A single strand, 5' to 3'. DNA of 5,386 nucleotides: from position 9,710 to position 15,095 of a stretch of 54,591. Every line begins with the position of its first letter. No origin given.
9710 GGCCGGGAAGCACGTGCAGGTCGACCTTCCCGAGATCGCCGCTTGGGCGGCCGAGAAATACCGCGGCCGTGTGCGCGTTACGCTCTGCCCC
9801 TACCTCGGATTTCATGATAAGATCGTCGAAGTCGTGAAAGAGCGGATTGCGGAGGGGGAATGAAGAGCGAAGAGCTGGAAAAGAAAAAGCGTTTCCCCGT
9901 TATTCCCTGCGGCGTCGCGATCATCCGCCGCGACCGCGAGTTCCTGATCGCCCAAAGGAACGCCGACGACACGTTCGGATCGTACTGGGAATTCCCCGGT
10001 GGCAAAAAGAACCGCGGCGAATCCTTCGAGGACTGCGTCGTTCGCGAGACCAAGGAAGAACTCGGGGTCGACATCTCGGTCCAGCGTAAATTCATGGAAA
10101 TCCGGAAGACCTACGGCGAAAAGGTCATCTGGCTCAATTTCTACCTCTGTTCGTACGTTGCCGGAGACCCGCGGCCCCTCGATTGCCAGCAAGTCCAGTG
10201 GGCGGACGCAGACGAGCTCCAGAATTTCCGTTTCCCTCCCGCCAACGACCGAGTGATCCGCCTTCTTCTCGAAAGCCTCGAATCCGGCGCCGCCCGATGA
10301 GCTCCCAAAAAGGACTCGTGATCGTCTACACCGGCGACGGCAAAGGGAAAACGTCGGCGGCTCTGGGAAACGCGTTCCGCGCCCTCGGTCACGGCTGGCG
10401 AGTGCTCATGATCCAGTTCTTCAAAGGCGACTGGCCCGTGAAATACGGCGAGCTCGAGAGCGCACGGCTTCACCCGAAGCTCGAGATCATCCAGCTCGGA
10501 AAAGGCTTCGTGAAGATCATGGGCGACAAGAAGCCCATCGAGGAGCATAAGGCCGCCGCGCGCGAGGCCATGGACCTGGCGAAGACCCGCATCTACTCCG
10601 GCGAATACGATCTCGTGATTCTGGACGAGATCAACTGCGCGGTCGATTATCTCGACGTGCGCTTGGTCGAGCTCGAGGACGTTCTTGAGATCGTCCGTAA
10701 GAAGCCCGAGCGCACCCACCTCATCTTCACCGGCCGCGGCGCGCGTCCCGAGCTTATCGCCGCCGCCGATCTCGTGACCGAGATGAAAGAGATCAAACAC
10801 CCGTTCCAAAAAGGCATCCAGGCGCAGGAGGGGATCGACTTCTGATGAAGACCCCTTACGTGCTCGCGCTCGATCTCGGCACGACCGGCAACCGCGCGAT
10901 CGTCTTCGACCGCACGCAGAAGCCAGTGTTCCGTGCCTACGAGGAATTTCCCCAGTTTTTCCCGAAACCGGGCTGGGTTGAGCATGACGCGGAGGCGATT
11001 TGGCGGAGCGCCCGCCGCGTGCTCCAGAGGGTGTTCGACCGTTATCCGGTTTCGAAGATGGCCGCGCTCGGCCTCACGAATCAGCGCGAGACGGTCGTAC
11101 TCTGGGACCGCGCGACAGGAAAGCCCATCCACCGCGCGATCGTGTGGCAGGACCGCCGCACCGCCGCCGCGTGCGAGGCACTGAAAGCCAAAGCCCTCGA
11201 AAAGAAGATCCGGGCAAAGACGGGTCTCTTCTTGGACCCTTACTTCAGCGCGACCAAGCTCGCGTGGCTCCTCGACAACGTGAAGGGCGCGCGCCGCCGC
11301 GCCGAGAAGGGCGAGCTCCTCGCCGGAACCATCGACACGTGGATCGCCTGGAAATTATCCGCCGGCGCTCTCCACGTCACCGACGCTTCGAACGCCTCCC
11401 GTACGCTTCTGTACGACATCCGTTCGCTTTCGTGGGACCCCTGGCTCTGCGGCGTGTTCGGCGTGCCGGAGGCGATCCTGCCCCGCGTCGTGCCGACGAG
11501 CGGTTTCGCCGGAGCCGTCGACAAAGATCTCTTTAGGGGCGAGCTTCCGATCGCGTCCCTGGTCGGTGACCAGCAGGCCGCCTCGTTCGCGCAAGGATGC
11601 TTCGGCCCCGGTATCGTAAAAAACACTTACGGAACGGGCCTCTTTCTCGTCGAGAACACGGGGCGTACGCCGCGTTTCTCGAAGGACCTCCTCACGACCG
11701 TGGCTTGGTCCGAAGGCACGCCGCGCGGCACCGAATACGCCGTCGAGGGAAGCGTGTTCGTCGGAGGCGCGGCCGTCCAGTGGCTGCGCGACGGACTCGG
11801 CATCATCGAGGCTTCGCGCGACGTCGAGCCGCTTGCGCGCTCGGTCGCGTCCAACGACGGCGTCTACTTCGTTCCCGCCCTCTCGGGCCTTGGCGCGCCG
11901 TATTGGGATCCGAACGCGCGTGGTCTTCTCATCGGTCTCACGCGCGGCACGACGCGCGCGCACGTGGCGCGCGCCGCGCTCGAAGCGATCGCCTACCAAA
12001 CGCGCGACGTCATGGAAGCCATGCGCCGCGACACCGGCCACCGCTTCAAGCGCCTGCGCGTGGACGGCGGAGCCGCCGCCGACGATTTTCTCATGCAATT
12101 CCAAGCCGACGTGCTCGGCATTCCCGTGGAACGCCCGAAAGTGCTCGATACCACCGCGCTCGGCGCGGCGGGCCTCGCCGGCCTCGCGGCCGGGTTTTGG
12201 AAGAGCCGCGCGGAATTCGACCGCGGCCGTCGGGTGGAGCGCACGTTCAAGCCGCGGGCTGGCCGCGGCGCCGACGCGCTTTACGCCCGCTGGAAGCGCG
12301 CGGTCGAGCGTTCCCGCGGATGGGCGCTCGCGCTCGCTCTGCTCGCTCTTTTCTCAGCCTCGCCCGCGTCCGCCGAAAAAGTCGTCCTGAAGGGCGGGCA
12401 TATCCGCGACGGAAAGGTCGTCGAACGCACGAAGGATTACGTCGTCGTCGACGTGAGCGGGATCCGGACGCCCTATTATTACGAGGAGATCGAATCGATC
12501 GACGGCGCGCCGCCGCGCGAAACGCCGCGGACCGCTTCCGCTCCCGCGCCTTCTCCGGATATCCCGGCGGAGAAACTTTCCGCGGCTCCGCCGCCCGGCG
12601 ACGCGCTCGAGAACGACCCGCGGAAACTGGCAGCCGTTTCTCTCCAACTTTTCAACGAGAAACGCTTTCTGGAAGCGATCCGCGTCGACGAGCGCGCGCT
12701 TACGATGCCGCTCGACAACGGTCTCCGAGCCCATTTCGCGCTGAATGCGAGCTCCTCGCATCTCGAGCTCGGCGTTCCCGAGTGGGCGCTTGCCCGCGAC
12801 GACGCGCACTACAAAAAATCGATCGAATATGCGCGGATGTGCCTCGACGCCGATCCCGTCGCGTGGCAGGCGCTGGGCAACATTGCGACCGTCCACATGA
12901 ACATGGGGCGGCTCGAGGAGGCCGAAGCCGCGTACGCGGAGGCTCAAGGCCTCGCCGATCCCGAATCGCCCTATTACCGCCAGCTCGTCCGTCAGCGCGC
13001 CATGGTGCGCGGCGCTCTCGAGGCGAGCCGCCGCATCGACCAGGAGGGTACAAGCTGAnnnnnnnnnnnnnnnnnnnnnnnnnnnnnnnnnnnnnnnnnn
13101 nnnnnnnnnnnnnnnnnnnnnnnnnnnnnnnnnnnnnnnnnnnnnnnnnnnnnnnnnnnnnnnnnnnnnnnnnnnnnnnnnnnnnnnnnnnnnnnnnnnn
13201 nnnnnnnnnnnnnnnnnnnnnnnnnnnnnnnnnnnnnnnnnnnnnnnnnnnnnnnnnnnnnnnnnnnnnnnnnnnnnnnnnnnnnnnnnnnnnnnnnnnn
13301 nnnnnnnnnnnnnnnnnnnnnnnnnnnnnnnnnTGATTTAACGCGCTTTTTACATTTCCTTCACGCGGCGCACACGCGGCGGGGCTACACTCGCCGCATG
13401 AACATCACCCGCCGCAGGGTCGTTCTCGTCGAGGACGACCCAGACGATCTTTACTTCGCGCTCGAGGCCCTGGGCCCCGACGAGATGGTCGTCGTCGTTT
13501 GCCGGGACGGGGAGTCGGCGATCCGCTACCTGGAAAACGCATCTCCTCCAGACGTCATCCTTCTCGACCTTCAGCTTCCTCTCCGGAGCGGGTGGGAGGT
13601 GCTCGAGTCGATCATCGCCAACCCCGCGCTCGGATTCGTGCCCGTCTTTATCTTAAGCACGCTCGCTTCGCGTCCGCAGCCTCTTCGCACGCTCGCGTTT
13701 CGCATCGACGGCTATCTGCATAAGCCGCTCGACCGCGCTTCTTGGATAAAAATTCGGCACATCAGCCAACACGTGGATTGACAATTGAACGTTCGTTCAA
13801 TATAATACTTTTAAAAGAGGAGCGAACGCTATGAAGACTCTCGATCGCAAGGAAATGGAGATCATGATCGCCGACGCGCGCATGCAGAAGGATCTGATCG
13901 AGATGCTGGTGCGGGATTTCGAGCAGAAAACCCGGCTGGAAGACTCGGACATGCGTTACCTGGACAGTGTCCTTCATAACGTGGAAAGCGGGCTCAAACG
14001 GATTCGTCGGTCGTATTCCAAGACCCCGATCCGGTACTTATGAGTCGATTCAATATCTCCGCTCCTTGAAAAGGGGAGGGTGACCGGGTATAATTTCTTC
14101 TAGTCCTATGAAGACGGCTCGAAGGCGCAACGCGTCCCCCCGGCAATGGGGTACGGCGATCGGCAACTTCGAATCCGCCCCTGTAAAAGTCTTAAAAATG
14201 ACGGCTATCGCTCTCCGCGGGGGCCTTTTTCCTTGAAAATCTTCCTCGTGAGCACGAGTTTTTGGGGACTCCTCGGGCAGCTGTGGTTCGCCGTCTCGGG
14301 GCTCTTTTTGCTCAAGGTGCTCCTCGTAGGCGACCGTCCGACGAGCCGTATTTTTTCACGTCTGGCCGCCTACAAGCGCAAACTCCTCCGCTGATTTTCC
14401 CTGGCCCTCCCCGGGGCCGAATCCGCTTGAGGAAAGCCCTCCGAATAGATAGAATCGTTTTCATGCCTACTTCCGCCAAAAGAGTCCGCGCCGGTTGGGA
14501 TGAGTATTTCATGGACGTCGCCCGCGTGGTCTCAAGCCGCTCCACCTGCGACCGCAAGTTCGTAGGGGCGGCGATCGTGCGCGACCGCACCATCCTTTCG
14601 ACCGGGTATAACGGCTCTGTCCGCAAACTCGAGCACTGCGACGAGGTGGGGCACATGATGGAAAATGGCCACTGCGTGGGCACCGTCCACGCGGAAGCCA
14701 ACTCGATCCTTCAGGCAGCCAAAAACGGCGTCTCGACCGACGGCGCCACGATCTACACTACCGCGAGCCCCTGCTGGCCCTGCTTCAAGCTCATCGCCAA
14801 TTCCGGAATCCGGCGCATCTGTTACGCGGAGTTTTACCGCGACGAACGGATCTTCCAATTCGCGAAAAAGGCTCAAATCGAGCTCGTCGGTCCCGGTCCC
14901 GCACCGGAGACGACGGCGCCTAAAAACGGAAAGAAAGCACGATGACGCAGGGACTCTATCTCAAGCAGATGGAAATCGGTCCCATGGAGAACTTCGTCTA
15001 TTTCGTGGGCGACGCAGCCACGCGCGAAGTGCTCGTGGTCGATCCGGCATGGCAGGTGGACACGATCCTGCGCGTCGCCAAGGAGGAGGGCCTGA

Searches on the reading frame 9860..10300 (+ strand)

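Call 36: search_protein_families(library=pfam, proteins=[window:9860-10300:+], max_evalue=0.01)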
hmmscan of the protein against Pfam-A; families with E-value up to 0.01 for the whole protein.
window:9860-10300:+ (146 aa): 2 families
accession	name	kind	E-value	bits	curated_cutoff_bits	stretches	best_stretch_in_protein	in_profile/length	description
PF14815.12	NUDIX_4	-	7.2e-19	68.1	35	1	19-134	2-112/113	NUDIX domain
PF00293.34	NUDIX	-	3.7e-18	66.3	21.1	1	19-135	8-133/134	NUDIX domain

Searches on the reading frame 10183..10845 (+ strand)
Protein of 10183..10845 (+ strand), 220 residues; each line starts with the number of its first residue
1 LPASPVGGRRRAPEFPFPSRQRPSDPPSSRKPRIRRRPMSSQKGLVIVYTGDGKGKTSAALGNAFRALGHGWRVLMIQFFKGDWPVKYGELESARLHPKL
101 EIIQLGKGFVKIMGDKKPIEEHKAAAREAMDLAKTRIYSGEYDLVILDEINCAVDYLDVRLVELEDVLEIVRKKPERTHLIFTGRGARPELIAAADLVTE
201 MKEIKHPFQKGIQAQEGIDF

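Call 36: search_protein_families(library=pfam, proteins=[window:10183-10845:+], max_evalue=0.01)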
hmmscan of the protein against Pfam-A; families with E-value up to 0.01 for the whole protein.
window:10183-10845:+ (220 aa): 1 family
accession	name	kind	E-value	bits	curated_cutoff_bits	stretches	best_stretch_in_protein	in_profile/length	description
PF02572.21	CobA_CobO_BtuR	-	6.9e-62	209.1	25.7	1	42-220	1-172/172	ATP:corrinoid adenosyltransferase BtuR/CobO/CobP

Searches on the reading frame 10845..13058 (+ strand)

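Call 17: search_protein_families(library=pfam, proteins=[window:10845-13058:+])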
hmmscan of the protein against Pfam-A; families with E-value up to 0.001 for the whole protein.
window:10845-13058:+ (737 aa): 3 families
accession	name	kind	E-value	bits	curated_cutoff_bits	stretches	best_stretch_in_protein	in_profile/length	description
PF00370.27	FGGY_N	-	7.8e-65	219.3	28.8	1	5-248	1-244/245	FGGY family of carbohydrate kinases, N-terminal domain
PF02782.22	FGGY_C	-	1.4e-45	156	27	1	259-449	2-198/198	FGGY family of carbohydrate kinases, C-terminal domain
PF13181.12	TPR_8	-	0.00051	20.4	25.7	0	675-703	2-30/34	Tetratricopeptide repeat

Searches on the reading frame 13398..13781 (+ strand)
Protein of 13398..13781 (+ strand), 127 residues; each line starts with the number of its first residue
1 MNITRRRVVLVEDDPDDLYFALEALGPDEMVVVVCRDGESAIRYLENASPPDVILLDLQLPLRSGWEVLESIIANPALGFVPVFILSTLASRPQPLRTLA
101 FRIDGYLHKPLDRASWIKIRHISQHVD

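Call 36: search_protein_families(library=pfam, proteins=[window:13398-13781:+], max_evalue=0.01)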
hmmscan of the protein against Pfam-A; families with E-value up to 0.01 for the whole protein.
window:13398-13781:+ (127 aa): 1 family
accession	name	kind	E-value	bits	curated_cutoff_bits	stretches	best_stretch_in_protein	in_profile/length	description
PF00072.30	Response_reg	-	3e-15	56.8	30.2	1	8-115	1-105/111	Response regulator receiver domain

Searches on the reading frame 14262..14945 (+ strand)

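Call 17: search_protein_families(library=pfam, proteins=[window:14262-14945:+])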
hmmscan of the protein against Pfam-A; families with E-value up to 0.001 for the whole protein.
window:14262-14945:+ (227 aa): 2 families
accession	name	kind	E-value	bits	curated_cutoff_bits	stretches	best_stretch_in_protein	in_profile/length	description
PF00383.29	dCMP_cyt_deam_1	-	1.8e-22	79.6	25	1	79-189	3-101/102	Cytidine and deoxycytidylate deaminase zinc-binding region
PF14437.12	MafB19-deam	-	2.7e-17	63.4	27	1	79-191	3-102/142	MafB19-like deaminase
